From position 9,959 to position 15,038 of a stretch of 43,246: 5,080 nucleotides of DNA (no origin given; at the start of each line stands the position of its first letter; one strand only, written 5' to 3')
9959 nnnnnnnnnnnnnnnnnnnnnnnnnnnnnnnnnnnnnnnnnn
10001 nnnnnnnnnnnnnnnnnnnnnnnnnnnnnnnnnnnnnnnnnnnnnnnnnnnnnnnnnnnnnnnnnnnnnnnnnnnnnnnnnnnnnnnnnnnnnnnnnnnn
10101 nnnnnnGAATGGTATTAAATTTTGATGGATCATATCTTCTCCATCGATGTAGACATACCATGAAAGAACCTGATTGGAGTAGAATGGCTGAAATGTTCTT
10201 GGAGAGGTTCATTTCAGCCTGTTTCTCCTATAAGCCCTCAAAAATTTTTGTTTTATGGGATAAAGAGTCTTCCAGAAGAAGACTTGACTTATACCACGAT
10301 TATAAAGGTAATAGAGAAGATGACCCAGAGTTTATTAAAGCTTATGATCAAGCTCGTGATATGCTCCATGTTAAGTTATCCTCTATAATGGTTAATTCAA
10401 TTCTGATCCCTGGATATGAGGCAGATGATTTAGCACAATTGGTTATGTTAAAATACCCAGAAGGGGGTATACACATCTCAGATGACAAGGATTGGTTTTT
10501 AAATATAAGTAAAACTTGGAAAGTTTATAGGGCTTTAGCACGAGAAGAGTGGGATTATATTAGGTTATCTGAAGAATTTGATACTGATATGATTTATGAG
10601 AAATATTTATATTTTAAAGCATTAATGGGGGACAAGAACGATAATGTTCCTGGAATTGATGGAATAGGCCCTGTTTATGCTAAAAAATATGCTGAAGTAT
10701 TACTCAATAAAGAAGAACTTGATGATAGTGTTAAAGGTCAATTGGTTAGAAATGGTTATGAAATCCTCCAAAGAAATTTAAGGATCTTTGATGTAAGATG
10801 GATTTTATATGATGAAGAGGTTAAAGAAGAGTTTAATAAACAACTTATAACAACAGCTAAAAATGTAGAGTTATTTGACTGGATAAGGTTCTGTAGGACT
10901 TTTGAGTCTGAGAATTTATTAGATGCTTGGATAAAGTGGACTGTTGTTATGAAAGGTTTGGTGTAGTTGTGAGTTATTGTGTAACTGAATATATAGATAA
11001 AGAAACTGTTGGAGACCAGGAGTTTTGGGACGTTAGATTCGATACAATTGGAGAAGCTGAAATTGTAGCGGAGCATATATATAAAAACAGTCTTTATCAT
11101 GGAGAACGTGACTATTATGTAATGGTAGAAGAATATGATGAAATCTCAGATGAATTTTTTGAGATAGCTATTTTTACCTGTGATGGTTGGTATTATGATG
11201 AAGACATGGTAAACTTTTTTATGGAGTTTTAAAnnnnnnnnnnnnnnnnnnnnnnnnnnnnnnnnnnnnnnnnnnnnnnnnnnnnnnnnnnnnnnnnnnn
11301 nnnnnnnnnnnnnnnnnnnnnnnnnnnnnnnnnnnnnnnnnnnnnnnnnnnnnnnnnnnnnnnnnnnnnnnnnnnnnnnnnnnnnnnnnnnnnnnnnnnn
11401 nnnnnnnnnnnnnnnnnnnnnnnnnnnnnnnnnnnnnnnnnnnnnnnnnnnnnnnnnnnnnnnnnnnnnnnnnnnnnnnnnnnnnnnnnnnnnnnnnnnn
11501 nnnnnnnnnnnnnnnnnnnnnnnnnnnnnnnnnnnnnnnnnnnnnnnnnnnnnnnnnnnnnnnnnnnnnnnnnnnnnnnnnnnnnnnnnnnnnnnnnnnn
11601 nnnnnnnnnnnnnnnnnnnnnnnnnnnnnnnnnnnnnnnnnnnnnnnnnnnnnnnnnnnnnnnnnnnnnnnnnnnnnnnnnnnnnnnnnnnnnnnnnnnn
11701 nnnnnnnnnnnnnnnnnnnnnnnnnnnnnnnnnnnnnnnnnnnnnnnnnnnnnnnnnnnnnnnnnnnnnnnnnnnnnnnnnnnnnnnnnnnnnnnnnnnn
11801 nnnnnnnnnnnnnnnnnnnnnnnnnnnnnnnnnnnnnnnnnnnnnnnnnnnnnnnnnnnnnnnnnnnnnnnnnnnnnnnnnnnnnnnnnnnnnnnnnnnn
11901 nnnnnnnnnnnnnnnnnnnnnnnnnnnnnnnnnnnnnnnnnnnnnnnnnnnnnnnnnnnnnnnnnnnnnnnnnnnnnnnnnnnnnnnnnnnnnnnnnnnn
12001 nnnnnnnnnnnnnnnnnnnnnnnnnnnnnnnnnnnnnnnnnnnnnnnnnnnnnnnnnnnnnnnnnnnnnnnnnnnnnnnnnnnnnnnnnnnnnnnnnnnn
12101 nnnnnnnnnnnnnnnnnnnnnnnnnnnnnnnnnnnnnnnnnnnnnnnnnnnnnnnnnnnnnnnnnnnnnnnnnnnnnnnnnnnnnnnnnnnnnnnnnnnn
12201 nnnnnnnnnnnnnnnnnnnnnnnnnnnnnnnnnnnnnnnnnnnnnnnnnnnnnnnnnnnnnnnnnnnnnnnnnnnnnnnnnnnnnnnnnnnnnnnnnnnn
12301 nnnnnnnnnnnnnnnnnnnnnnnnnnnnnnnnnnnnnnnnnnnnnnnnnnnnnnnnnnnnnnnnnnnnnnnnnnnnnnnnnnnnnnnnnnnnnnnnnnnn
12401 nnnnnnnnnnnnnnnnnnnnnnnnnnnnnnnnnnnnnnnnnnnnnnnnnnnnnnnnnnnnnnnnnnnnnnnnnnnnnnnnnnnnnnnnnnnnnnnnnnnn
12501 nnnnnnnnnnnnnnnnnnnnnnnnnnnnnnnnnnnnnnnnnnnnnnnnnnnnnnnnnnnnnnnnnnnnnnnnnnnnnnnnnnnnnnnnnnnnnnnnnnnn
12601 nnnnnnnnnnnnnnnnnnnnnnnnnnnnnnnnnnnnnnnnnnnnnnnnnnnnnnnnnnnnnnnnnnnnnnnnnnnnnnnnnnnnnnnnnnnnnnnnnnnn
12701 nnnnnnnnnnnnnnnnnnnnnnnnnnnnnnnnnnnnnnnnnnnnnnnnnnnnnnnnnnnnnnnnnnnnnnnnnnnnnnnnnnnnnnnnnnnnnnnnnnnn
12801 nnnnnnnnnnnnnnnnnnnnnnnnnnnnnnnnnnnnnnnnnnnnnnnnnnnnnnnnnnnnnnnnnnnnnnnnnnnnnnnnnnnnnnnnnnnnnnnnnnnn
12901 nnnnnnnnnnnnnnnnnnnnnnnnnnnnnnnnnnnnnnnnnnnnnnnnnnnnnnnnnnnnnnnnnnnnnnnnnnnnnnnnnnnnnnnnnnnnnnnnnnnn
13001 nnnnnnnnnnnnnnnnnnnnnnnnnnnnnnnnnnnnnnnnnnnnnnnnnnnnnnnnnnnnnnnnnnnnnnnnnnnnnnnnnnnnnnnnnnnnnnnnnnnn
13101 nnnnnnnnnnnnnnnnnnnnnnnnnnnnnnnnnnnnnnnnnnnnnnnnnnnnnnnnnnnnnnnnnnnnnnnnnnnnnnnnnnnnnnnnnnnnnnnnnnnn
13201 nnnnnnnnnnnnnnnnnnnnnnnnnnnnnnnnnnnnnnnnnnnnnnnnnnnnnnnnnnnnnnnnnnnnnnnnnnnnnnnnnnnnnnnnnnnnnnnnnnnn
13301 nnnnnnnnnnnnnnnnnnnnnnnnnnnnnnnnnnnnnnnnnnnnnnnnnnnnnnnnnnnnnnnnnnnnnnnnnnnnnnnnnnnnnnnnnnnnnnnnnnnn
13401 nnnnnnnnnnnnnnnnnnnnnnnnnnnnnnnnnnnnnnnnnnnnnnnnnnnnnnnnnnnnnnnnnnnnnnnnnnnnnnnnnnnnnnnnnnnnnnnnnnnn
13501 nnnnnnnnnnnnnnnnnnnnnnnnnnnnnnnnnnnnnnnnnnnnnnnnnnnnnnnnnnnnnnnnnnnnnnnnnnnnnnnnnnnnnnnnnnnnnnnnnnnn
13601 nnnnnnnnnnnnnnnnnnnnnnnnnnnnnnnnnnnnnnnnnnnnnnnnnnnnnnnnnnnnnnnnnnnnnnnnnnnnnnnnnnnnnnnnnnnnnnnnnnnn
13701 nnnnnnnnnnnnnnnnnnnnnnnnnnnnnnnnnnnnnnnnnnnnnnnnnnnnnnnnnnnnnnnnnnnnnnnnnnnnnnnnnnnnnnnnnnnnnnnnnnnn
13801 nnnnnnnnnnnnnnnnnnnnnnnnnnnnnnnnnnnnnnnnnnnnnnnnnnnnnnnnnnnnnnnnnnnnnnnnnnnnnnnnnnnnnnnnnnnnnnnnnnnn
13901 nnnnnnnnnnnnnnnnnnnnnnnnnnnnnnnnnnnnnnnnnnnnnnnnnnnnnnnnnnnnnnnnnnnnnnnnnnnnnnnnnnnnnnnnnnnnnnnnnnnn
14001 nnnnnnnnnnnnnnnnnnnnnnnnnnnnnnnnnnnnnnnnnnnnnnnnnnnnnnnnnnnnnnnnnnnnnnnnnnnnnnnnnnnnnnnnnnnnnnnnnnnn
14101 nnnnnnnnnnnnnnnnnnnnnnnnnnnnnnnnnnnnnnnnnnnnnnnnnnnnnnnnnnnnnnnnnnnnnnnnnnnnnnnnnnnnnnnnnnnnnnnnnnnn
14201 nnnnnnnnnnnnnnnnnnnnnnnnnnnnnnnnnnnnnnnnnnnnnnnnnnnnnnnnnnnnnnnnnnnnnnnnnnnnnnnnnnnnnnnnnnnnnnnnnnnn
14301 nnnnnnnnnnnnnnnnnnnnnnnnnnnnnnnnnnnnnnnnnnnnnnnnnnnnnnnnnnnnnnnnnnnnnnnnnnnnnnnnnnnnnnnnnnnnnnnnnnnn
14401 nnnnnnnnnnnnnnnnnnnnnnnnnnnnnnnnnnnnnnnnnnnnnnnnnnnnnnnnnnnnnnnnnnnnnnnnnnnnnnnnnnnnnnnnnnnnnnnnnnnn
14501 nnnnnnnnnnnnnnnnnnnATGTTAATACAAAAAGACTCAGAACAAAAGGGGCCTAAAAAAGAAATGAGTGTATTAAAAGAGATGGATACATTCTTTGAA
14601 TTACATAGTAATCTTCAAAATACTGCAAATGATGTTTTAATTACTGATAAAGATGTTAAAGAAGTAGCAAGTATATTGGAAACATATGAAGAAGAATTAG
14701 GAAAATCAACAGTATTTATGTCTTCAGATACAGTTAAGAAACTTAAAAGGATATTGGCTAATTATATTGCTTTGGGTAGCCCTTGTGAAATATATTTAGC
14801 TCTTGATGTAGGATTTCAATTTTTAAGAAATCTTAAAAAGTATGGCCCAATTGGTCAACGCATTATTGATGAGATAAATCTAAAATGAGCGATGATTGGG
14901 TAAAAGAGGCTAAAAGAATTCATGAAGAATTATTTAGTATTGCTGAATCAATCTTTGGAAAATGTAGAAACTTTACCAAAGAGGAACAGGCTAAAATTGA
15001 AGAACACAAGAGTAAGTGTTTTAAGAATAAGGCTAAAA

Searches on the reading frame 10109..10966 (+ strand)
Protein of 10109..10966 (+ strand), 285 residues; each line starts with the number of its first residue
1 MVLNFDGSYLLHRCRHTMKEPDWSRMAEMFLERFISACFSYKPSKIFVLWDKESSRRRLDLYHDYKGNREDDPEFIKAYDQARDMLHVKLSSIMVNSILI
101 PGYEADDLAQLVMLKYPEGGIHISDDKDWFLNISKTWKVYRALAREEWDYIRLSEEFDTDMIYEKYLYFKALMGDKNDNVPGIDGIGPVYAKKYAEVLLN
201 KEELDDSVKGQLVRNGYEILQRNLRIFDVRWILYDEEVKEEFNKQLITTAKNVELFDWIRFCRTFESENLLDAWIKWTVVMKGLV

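Call 13: search_protein_families(library=pfam, proteins=[window:10109-10966:+], max_evalue=0.01)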
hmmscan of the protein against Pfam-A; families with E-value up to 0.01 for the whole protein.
window:10109-10966:+ (285 aa): 2 families
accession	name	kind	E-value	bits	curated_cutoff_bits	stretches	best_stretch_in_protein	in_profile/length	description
PF02739.22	5_3_exonuc_N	-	2.2e-13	50.7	34.3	1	5-166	5-163/164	5'-3' exonuclease, N-terminal resolvase-like domain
PF01367.25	5_3_exonuc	-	1.4e-07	32.3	40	1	164-195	4-35/97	5'-3' exonuclease, C-terminal SAM fold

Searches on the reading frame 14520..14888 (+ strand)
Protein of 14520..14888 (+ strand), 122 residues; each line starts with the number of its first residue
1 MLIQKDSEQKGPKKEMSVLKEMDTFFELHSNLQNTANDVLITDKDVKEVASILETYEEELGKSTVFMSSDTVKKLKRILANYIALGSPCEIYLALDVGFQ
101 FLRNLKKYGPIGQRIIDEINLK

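Call 48: search_protein_families(library=pfam, proteins=[window:14520-14888:+], max_evalue=5)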
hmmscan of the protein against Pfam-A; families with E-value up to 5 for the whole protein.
window:14520-14888:+ (122 aa): 2 families
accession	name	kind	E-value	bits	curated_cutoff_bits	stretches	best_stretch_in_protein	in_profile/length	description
PF13420.13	Acetyltransf_4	-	0.00039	20.9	24.3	2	40-92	3-51/155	Acetyltransferase (GNAT) domain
PF12939.12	DUF3837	-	0.091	13.7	25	1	16-58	38-82/101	Domain of unknown function (DUF3837)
